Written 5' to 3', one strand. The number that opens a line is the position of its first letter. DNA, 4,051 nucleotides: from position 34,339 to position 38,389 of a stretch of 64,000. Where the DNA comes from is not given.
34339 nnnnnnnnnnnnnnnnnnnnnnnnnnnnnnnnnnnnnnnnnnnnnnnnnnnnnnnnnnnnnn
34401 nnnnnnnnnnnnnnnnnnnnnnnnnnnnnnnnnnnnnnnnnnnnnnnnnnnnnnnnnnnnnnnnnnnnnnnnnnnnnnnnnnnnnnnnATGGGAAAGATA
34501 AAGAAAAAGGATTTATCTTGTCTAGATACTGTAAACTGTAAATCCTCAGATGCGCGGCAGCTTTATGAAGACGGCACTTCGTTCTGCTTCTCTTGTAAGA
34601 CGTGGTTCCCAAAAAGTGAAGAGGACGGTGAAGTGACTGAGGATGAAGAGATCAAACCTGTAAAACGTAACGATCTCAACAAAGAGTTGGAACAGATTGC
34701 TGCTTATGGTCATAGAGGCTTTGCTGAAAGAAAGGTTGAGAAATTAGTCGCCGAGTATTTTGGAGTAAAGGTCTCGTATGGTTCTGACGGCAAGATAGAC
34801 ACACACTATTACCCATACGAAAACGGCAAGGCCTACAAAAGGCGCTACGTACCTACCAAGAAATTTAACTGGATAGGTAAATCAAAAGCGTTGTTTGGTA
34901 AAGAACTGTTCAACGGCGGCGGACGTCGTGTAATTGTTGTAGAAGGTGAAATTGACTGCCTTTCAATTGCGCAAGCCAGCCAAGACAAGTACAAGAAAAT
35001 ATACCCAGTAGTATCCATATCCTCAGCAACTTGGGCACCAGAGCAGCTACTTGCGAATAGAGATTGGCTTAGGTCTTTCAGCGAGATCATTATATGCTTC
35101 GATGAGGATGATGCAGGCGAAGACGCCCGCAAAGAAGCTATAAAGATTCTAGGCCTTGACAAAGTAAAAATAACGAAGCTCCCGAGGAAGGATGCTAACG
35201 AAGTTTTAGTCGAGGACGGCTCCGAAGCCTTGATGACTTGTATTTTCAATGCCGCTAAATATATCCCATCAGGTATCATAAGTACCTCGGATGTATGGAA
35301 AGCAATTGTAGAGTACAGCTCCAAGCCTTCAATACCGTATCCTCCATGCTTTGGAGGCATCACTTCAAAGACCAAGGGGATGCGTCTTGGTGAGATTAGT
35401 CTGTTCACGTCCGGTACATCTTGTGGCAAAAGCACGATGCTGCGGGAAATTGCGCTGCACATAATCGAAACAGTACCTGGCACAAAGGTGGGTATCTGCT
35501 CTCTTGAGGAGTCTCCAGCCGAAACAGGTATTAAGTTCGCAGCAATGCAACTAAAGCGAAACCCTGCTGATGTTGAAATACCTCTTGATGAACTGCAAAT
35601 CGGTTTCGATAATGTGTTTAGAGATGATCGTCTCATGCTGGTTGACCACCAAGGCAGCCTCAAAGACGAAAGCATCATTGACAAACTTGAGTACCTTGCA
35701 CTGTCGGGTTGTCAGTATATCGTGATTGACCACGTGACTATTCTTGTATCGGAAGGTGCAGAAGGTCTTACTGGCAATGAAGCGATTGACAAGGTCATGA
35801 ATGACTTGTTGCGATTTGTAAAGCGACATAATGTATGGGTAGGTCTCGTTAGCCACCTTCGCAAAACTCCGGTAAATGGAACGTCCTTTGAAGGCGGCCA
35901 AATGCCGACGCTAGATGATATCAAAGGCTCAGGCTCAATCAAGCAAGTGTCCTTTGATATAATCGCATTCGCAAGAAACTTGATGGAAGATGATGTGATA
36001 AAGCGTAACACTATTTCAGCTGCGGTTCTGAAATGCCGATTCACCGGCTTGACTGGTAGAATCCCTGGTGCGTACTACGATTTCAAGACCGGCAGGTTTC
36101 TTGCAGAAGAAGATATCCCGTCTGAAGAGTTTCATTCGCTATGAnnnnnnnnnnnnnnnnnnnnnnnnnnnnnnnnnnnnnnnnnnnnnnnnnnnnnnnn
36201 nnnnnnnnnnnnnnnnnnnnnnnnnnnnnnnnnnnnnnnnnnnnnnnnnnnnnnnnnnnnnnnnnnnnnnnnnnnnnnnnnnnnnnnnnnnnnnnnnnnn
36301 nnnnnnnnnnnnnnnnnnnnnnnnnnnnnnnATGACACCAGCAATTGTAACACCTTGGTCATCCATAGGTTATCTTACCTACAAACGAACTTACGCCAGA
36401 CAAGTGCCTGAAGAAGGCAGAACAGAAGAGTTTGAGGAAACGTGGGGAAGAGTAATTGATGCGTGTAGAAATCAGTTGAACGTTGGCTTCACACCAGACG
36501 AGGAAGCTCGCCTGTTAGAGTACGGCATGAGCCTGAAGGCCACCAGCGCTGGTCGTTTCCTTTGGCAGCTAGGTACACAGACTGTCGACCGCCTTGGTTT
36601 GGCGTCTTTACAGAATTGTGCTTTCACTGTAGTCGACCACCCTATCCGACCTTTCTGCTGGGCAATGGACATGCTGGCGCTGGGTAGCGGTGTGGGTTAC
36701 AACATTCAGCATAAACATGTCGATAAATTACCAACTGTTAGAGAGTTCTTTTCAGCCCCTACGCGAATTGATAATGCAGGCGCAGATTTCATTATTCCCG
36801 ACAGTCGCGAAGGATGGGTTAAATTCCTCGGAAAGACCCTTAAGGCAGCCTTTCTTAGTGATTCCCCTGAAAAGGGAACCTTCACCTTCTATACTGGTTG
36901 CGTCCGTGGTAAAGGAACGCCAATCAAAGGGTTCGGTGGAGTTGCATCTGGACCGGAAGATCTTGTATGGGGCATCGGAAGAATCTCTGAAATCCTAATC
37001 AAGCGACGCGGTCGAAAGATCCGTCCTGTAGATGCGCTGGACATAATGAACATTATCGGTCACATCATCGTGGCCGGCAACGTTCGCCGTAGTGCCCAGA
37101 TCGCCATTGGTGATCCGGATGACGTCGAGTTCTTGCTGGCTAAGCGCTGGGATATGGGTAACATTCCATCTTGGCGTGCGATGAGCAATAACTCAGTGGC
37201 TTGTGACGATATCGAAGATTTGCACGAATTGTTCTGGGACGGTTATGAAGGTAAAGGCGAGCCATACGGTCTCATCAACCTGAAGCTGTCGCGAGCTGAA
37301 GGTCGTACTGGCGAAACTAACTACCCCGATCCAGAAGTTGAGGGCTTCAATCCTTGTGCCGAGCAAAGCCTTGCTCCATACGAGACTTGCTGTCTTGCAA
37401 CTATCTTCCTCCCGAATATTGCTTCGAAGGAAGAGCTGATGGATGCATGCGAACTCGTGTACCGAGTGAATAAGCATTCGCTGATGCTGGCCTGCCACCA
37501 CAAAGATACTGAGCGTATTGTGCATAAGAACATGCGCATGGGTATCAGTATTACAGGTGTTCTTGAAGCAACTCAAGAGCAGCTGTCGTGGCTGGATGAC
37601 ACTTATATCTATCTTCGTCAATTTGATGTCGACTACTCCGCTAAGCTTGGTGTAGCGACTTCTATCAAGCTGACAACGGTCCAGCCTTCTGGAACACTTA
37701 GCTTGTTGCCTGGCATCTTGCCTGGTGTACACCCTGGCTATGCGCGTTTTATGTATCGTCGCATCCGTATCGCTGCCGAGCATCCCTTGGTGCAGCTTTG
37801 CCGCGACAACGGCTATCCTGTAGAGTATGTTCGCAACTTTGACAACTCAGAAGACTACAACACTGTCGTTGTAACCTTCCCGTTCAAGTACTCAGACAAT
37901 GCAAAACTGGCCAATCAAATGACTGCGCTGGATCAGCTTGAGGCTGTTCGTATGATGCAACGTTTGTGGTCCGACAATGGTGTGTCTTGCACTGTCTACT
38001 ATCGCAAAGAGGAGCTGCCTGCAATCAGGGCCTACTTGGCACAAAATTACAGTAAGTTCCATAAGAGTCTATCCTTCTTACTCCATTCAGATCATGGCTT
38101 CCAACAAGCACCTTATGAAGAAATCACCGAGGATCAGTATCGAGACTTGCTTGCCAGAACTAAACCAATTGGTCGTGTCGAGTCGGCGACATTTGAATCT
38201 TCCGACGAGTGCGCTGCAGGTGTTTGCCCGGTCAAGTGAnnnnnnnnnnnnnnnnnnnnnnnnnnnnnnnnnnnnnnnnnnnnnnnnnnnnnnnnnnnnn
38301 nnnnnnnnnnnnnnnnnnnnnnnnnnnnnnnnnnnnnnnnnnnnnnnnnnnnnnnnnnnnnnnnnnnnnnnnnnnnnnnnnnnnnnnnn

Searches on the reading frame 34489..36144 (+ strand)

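Call 73: search_protein_families(library=phrogs, proteins=[window:34489-36144:+], max_evalue=0.00001)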
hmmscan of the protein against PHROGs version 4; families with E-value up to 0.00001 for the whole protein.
window:34489-36144:+ (551 aa): 7 families
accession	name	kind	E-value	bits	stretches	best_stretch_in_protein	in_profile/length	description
phrog_239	-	DNA, RNA and nucleotide metabolism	1.4e-145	488.3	1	8-542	42-601/801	DNA primase/helicase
phrog_19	-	DNA, RNA and nucleotide metabolism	4.7e-21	76.3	1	279-541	330-582/621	DnaB-like replicative helicase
phrog_47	-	DNA, RNA and nucleotide metabolism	2.5e-15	57.1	1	117-258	206-340/947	DNA primase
phrog_5482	-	unknown function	1e-13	51.8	1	263-540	8-299/341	-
phrog_6444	-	DNA, RNA and nucleotide metabolism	1.9e-09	37.9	1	146-256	260-367/577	DNA primase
phrog_849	-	DNA, RNA and nucleotide metabolism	4.9e-08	33.3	1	126-252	219-340/435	DNA primase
phrog_243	-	DNA, RNA and nucleotide metabolism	2.2e-07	31.1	1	279-517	13-242/273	DnaB-like replicative helicase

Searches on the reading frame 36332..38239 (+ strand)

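Call 4: search_protein_families(library=pfam, proteins=[window:36332-38239:+], max_evalue=0.1)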
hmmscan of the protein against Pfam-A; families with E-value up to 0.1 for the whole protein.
window:36332-38239:+ (635 aa): 3 families
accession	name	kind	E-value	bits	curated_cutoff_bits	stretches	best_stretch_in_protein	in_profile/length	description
PF21995.1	RNR-II_ins_dom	-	6.1e-10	39.7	27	1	153-222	37-107/107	B12-dependent ribonucleotide reductase, insertion domain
PF17975.6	RNR_Alpha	-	1.5e-08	35.5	26.4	1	9-81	17-100/101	Ribonucleotide reductase alpha domain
PF02867.20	Ribonuc_red_lgC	-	2.1e-08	33.7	23.9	2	446-579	382-519/523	Ribonucleotide reductase, barrel domain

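Call 5: search_protein_families(library=phrogs, proteins=[window:36332-38239:+], max_evalue=0.01)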
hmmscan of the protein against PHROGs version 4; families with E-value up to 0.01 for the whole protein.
window:36332-38239:+ (635 aa): 1 family
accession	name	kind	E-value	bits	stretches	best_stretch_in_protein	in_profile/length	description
phrog_367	-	DNA, RNA and nucleotide metabolism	4.4e-124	416.2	1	7-635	29-697/701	ribonucleotide reductase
